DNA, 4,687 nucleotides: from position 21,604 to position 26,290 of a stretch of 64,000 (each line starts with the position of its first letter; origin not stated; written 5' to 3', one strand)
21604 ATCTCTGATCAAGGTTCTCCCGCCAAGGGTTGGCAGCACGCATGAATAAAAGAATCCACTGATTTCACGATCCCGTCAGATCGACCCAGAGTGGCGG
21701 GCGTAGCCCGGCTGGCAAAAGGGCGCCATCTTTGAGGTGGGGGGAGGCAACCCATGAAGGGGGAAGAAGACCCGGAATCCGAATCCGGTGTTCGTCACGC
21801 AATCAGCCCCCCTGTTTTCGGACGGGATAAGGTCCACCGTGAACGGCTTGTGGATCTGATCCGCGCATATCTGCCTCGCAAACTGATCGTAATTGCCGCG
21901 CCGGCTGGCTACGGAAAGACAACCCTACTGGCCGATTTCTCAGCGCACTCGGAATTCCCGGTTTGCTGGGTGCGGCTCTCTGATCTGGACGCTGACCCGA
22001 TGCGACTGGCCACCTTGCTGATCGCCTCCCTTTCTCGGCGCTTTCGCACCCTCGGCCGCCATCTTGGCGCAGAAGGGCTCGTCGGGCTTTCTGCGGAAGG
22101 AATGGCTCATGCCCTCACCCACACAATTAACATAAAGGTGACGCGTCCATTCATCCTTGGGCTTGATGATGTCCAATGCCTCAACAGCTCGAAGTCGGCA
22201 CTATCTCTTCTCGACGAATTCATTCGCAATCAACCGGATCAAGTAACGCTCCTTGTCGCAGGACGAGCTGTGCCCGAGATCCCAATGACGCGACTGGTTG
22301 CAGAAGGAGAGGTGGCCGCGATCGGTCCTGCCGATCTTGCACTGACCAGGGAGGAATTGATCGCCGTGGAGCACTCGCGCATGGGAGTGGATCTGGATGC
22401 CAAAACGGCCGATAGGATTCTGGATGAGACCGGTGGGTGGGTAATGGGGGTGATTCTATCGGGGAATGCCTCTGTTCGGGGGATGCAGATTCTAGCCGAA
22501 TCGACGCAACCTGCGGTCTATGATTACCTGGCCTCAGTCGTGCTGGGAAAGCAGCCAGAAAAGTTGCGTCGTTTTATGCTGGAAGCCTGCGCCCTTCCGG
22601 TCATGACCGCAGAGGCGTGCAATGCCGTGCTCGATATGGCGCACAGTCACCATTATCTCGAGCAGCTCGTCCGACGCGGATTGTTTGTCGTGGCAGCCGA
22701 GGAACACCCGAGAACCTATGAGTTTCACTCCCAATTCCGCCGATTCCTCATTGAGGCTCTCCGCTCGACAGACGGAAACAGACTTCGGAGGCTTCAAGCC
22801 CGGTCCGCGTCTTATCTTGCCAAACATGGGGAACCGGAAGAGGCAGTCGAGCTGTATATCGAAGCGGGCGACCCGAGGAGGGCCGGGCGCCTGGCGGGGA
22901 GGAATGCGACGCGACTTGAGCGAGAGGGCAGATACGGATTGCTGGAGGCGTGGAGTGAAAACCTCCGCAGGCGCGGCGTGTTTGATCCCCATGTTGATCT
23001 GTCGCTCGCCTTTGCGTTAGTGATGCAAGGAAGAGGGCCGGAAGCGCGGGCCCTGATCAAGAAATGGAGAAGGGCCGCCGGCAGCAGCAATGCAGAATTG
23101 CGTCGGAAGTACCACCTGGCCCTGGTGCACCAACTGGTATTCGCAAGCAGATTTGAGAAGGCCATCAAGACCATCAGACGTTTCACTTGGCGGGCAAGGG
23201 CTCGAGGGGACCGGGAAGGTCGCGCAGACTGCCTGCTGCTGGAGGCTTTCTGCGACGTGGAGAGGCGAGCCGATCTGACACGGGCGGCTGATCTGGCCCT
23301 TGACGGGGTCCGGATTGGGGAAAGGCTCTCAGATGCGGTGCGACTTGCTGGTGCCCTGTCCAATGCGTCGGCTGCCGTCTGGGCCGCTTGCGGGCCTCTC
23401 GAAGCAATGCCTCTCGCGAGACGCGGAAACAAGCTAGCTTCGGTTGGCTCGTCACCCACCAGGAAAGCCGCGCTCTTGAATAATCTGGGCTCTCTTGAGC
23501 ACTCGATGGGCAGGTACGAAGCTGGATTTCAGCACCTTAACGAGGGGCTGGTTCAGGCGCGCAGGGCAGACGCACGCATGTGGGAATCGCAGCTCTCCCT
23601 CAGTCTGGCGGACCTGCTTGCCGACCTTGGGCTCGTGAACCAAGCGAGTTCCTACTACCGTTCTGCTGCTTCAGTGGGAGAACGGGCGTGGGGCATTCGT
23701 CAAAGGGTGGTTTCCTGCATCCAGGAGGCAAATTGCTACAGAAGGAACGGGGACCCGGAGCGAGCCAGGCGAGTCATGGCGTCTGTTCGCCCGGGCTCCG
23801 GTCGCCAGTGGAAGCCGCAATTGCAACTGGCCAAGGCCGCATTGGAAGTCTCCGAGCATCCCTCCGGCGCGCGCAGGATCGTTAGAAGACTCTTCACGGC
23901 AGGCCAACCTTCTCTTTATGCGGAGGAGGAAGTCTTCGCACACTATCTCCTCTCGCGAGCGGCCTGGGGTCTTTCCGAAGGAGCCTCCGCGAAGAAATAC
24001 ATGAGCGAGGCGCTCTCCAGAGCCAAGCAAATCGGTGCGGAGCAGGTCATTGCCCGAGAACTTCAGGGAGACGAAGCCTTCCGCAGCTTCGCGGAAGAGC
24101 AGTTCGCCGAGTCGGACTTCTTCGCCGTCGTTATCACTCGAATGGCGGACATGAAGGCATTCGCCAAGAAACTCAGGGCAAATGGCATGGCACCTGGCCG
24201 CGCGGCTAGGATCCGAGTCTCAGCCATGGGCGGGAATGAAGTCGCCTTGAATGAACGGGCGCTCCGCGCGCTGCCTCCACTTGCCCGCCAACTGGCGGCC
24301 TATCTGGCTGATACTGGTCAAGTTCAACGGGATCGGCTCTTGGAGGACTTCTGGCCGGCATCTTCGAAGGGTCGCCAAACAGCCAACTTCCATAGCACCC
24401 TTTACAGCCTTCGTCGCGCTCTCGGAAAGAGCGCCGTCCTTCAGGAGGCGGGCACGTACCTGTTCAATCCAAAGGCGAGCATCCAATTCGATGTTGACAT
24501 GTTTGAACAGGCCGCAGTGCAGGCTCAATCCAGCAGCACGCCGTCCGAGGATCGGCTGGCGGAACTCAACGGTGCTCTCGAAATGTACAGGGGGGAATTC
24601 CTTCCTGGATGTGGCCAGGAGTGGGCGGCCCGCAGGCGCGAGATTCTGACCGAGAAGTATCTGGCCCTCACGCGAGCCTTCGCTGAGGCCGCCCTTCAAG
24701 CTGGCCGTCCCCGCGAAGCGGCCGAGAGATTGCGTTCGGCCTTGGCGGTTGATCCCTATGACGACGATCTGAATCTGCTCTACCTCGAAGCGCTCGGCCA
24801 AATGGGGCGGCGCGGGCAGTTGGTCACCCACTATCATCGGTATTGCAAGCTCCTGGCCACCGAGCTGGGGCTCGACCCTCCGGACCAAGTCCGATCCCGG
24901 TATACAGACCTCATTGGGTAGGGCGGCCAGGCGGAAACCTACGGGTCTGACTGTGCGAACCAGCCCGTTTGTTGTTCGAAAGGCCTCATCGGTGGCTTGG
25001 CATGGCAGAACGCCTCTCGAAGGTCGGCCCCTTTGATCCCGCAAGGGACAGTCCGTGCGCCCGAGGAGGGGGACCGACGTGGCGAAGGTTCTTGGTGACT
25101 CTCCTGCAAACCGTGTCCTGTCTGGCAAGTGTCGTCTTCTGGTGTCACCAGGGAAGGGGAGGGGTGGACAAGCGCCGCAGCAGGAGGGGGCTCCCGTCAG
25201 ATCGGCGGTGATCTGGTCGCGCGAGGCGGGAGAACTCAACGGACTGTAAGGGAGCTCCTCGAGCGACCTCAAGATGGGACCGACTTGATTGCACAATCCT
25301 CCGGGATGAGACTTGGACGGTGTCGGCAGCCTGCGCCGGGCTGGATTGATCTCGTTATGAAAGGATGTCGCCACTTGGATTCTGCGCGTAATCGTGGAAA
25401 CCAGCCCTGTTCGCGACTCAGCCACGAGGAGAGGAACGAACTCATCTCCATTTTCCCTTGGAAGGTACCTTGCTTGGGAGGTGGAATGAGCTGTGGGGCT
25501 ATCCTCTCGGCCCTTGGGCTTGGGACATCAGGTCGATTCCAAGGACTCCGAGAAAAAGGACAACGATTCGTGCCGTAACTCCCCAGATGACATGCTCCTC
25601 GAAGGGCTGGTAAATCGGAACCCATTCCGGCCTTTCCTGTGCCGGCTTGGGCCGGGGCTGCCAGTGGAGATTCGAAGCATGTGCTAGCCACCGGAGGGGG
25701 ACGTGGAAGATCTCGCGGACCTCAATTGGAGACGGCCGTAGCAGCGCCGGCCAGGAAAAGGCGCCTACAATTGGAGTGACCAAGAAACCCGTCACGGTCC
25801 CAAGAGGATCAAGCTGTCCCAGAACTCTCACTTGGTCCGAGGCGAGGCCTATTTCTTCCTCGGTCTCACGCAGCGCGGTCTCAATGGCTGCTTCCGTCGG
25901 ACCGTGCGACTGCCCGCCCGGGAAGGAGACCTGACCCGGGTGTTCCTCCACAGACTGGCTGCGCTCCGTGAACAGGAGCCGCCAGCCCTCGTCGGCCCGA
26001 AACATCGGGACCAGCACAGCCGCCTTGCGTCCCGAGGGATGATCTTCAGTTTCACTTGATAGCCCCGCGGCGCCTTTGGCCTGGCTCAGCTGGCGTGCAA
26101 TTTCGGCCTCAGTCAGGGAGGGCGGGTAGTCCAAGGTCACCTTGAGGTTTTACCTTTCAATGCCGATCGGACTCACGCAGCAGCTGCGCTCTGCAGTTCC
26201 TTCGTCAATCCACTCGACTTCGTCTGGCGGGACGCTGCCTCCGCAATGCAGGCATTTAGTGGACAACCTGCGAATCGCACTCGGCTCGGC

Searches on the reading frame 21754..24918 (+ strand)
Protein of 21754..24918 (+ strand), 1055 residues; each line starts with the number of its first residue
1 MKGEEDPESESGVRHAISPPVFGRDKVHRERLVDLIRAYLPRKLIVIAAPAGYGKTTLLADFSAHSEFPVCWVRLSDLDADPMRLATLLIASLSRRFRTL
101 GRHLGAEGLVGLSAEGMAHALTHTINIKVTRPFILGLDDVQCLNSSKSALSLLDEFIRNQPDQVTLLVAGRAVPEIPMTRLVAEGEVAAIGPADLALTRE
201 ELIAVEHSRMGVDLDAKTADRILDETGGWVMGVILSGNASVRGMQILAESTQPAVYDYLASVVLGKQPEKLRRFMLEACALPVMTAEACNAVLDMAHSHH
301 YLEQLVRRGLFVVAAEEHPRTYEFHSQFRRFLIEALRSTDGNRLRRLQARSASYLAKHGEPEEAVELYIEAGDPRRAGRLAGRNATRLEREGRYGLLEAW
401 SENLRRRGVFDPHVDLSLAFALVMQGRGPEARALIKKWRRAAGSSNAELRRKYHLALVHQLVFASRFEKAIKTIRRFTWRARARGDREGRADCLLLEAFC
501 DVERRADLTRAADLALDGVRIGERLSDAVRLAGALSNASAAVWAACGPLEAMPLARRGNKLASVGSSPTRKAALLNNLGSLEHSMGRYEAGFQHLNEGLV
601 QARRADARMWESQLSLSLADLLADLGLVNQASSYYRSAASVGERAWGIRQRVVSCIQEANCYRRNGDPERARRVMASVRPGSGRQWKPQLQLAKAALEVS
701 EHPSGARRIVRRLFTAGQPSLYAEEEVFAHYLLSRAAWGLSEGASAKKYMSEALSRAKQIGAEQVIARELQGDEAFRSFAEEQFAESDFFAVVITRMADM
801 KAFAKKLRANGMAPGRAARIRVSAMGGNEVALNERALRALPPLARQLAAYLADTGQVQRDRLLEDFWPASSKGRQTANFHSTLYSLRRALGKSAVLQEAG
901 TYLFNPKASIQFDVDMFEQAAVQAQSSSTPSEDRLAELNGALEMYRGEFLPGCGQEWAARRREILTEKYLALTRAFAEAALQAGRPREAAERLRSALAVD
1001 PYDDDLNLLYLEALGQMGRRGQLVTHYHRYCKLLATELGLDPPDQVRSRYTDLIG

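Call 9: search_protein_families(library=pfam, max_evalue=1, proteins=[window:21754-24918:+])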
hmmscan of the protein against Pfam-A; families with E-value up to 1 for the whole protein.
window:21754-24918:+ (1055 aa): 17 families
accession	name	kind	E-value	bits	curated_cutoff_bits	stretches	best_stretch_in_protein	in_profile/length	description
PF03704.23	BTAD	-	4e-21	76.4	22.1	1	912-1050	1-142/146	Bacterial transcriptional activator domain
PF13428.12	TPR_14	-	8.3e-10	38.8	23.5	1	971-1012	2-43/44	Tetratricopeptide repeat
PF14559.12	TPR_19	-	1.1e-07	32.5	25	1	980-1019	1-40/68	Tetratricopeptide repeat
PF13424.12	TPR_12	-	5.4e-06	26.9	30.1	1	572-639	3-72/77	Tetratricopeptide repeat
PF07719.23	TPR_2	-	8.2e-05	22.9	27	0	655-674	4-23/34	Tetratricopeptide repeat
PF13401.12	AAA_22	-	0.00044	21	27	1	42-170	5-122/130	AAA domain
PF13191.12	AAA_16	-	0.0015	19.5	32.6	1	29-167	9-165/167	AAA ATPase domain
PF13481.12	AAA_25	-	0.0032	17.6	27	1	21-65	11-56/195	AAA domain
PF13181.12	TPR_8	-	0.0059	17.1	25.7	0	573-596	2-25/34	Tetratricopeptide repeat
PF01535.26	PPR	-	0.006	17.2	25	0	355-370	10-25/31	PPR repeat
PF07721.20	TPR_4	-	0.0073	17.3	27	1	412-434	1-23/26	Tetratricopeptide repeat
PF00515.34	TPR_1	-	0.028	14.7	27.8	0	572-597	1-26/34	Tetratricopeptide repeat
PF25170.1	TPR_WDR35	-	0.031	14.6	27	1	348-380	7-39/68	WD repeat-containing protein 35, TPR repeats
PF00004.35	AAA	-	0.081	13.8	21.2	1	46-172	2-110/131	ATPase family associated with various cellular activities (AAA)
PF25199.1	nSTAND_NTPase5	-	0.13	12.6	34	1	41-60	40-59/145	Novel STAND NTPase 5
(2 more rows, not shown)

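Call 80: search_protein_families(library=padloc, max_evalue=0.01, proteins=[window:21754-24918:+])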
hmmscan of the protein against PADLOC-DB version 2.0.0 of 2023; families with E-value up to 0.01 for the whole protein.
window:21754-24918:+ (1055 aa): 2 families
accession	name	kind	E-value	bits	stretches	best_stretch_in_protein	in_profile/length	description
PDLC01171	TPR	-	1.3e-10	38.9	1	811-918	371-479/504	TPR repeats containing protein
PDLC02496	BrxF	-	0.0035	15.4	1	33-75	13-54/158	BrxF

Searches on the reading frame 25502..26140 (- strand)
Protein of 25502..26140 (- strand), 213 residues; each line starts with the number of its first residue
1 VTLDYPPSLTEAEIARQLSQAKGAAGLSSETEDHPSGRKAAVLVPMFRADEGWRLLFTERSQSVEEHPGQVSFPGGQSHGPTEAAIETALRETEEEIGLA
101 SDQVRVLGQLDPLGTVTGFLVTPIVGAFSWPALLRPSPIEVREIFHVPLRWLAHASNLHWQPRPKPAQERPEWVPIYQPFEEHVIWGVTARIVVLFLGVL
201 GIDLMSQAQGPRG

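Call 32: search_protein_families(library=pfam, max_evalue=0.00001, proteins=[window:25502-26140:-])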
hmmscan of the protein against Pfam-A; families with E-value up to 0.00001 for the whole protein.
window:25502-26140:- (213 aa): 1 family
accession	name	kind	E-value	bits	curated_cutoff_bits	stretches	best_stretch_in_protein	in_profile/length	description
PF00293.34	NUDIX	-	5e-10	39.9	21.1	1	38-122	2-81/134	NUDIX domain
